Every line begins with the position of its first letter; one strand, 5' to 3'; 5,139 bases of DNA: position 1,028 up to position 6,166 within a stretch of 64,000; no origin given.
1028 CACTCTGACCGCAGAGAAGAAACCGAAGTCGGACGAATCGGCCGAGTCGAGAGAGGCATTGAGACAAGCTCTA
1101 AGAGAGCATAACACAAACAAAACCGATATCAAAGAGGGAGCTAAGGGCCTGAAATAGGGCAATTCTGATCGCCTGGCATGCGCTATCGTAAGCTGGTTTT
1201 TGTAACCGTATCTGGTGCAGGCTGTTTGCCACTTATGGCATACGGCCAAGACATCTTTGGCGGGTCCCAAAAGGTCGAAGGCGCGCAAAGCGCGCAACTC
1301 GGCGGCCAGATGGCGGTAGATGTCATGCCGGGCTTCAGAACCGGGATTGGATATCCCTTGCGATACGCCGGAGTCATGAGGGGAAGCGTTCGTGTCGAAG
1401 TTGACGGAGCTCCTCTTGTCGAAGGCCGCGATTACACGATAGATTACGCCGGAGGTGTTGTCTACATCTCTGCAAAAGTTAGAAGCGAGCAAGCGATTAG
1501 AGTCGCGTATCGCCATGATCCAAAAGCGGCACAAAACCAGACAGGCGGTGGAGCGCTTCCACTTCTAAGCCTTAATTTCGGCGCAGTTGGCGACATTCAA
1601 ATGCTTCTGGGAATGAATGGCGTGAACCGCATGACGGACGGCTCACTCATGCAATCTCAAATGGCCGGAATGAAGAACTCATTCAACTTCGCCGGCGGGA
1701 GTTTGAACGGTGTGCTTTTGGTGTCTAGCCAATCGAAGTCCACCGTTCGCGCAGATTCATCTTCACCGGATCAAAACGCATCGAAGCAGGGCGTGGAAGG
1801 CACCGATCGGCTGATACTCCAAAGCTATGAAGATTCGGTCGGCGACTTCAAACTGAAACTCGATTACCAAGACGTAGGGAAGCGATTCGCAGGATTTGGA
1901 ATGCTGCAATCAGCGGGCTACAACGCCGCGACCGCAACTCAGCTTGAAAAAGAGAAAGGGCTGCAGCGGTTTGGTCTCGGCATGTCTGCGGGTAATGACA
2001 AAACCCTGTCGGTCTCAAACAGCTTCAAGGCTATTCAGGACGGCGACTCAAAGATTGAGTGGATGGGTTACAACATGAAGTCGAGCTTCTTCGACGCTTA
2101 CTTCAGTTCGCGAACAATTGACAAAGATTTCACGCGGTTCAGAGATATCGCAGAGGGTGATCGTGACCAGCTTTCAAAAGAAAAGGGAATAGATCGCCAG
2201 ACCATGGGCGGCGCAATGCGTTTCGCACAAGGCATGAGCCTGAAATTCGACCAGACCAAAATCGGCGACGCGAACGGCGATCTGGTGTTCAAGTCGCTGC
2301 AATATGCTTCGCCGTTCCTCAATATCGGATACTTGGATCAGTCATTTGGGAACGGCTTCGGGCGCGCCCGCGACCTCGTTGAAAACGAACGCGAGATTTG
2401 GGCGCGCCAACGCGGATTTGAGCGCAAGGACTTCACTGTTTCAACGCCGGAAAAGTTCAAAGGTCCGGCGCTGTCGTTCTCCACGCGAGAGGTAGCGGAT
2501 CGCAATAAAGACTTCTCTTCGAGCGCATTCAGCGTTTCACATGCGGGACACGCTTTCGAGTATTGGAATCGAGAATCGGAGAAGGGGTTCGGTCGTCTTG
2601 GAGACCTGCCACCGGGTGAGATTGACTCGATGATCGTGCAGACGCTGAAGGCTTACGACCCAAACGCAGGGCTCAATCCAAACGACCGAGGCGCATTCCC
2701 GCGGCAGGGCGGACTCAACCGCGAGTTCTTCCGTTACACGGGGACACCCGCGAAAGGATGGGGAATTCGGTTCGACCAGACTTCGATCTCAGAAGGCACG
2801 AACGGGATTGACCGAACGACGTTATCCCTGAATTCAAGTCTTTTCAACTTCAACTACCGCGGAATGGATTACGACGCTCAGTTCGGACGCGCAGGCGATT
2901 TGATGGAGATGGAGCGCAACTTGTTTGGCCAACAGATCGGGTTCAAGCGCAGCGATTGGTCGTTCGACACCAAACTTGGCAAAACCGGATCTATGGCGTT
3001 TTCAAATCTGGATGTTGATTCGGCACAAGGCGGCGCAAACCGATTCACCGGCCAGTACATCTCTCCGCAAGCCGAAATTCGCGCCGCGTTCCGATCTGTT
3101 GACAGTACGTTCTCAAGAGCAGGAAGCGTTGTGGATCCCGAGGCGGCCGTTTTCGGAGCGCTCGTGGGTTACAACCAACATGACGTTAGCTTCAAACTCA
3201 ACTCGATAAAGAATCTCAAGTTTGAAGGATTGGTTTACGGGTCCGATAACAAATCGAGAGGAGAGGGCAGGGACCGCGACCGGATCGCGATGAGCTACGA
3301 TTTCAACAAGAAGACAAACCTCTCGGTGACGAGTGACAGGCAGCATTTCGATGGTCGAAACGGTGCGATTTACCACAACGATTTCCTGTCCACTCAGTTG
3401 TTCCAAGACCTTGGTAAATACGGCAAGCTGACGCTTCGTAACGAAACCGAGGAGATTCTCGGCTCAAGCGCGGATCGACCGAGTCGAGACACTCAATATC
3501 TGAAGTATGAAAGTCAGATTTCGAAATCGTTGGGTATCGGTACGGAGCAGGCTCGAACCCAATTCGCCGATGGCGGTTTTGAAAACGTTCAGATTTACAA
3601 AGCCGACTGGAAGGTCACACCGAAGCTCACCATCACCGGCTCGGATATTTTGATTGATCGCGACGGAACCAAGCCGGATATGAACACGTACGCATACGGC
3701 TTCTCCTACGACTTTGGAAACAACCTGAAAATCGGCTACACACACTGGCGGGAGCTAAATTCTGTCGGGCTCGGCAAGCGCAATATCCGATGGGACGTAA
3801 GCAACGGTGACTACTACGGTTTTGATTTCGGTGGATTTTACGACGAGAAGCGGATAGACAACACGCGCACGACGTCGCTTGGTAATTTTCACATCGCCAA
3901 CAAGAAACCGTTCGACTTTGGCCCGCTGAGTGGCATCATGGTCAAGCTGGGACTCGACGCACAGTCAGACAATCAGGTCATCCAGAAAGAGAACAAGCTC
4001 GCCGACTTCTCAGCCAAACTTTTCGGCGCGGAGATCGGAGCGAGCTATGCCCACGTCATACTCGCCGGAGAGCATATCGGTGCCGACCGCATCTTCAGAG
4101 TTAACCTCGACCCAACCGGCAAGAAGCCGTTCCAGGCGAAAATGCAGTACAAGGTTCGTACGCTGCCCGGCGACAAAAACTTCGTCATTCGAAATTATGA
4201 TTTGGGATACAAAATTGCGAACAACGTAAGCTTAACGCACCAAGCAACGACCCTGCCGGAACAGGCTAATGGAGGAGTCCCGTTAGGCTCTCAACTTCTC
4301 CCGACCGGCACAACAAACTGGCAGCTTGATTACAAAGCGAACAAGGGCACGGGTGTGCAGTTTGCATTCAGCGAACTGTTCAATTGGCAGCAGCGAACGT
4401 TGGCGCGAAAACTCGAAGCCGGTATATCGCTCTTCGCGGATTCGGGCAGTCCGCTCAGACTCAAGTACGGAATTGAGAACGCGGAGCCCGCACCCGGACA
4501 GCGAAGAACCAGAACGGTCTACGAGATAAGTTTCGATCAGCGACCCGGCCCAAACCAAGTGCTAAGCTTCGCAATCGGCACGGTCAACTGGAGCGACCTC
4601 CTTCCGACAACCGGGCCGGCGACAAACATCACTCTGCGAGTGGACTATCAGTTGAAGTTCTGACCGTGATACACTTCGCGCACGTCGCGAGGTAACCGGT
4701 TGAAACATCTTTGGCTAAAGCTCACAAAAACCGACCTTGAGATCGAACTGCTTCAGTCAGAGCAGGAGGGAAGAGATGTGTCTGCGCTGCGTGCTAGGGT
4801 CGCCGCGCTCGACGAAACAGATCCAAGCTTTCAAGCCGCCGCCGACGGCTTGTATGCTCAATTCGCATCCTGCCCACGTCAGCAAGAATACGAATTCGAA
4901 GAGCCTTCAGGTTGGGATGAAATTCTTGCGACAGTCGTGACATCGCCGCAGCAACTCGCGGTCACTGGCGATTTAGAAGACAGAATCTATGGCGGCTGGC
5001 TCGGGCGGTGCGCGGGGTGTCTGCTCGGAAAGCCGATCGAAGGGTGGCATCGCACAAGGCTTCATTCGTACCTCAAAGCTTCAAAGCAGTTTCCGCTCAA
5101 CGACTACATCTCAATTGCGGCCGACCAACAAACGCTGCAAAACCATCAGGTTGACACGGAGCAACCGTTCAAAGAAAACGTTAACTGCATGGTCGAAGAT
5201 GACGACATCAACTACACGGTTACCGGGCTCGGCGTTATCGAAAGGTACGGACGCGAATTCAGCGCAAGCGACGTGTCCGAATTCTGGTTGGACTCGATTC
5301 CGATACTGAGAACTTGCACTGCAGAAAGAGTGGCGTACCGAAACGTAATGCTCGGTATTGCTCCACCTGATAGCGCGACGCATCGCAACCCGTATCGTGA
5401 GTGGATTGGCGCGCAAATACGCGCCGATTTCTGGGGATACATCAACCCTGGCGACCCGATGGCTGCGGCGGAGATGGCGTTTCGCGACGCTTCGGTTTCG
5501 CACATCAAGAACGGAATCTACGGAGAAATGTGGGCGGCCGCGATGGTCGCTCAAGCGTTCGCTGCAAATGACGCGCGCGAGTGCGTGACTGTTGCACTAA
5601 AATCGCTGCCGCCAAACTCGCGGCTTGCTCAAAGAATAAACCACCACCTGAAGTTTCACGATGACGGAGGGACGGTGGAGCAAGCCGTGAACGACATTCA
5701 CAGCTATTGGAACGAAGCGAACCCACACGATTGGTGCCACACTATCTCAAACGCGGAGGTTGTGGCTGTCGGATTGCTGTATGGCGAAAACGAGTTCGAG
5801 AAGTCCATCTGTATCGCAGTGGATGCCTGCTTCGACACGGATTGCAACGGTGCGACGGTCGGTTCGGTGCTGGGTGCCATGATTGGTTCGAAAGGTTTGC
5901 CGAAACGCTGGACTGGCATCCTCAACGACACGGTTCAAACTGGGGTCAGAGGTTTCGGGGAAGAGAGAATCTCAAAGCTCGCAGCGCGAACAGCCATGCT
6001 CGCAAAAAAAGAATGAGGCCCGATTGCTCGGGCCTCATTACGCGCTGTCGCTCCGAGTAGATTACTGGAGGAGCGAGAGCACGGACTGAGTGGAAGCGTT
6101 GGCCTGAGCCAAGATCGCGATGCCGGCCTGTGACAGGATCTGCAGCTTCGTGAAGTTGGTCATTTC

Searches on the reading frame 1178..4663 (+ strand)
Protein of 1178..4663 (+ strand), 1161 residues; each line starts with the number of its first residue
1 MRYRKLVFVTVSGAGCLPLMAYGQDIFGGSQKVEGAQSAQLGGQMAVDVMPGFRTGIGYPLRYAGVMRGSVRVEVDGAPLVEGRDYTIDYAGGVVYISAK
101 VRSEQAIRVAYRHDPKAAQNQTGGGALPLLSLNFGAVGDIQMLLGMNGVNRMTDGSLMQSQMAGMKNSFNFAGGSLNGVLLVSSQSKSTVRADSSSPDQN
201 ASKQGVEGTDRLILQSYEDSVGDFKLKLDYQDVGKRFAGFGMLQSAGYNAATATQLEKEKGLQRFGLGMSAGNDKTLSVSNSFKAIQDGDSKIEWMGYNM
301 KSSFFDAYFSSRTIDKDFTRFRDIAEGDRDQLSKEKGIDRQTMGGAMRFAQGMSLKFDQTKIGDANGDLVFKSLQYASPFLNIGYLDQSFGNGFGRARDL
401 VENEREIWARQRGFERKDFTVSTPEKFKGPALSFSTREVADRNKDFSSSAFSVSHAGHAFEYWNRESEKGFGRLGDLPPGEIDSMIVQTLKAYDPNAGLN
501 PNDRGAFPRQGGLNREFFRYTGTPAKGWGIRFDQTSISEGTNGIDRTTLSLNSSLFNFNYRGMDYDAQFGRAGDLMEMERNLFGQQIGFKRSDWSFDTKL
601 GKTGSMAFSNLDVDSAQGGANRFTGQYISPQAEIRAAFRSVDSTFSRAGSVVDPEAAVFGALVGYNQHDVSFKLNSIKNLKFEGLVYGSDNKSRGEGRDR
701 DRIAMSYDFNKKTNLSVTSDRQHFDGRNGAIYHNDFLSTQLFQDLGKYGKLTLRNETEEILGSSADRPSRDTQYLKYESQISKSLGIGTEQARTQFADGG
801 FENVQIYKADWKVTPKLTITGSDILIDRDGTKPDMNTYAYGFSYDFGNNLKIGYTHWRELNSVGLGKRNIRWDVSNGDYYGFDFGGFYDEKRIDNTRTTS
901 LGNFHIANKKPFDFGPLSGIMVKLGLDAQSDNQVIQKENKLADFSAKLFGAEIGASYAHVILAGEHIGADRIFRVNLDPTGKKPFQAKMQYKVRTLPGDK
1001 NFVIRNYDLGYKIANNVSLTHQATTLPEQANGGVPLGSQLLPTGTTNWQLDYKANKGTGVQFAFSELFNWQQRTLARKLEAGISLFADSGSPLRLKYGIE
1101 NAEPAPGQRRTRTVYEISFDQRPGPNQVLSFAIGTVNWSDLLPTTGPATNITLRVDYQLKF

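Call 7: search_protein_families(library=pfam, proteins=[window:1178-4663:+], max_evalue=0.01)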
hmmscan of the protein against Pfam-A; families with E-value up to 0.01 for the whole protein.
window:1178-4663:+ (1161 aa): 1 family
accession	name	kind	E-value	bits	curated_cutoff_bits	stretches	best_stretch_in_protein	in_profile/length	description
PF09343.15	DUF2460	-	0.0011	18.9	30.4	1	68-114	129-174/205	Conserved hypothetical protein 2217 (DUF2460)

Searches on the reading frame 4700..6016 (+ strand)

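Call 7: search_protein_families(library=pfam, proteins=[window:4700-6016:+], max_evalue=0.01)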
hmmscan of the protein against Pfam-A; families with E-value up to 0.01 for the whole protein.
window:4700-6016:+ (438 aa): 1 family
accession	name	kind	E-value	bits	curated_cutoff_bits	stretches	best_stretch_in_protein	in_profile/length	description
PF03747.19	ADP_ribosyl_GH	-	7e-48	164.2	26.2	1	98-403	1-287/287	ADP-ribosylglycohydrolase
